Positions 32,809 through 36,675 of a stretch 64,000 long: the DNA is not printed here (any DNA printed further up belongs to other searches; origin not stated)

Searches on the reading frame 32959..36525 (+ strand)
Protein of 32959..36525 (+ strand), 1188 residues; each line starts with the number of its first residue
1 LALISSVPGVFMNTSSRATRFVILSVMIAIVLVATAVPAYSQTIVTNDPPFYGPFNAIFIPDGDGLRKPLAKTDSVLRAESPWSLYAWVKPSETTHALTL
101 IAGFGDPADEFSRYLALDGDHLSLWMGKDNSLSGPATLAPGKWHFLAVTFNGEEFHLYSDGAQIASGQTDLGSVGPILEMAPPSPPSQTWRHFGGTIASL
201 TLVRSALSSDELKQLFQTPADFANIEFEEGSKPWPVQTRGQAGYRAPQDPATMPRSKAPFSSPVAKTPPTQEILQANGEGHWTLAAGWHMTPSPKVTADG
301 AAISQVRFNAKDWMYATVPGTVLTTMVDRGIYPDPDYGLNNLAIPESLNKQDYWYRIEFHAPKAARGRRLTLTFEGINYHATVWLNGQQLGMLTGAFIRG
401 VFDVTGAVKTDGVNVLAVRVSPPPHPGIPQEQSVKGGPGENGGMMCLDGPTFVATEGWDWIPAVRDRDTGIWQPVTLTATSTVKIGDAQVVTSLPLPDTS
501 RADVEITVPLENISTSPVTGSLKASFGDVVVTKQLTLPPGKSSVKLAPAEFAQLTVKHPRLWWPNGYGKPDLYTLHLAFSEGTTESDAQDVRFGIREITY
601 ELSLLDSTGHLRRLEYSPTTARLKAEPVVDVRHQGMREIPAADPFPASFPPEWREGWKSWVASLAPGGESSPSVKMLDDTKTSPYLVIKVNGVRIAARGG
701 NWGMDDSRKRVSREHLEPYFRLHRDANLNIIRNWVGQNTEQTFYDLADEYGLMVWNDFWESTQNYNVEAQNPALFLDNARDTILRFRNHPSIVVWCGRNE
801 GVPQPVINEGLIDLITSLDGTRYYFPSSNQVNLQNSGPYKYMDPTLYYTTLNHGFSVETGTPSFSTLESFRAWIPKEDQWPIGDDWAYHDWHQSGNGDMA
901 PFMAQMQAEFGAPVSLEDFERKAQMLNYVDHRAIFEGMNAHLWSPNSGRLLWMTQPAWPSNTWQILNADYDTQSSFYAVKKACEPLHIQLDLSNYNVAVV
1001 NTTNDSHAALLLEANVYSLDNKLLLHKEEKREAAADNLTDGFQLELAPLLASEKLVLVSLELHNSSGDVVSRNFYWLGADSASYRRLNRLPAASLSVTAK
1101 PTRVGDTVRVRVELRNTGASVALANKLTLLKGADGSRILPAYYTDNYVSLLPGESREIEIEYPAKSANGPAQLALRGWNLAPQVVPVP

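Call 24: search_protein_families(library=pfam, proteins=[window:32959-36525:+], max_evalue=0.0001)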
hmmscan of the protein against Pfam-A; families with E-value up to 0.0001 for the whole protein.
window:32959-36525:+ (1188 aa): 7 families
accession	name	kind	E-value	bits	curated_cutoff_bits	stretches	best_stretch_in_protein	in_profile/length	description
PF22666.2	Glyco_hydro_2_N2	-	4.1e-31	108.7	27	1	309-473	7-167/167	Glycosyl hydrolase 2 galactose-binding domain-like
PF18368.7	Ig_GlcNase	-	7.9e-28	97.1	26.3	1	1073-1180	1-105/105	Exo-beta-D-glucosaminidase Ig-fold domain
PF13385.13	Laminin_G_3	-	1e-15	58.6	27.6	1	75-212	12-150/151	Concanavalin A-like lectin/glucanases superfamily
PF00703.27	Glyco_hydro_2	-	1.6e-13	51.8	23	1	485-596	3-109/109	Glycosyl hydrolases family 2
PF02836.23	Glyco_hydro_2_C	-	1.4e-09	37.9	21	1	689-823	9-157/302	Glycosyl hydrolases family 2, TIM barrel domain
PF02837.24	Glyco_hydro_2_N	-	6.7e-09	36.3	28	1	329-420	43-133/169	Glycosyl hydrolases family 2, sugar binding domain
PF17786.7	Mannosidase_ig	-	8.5e-06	26.7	23.4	1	994-1077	2-86/91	Mannosidase Ig/CBM-like domain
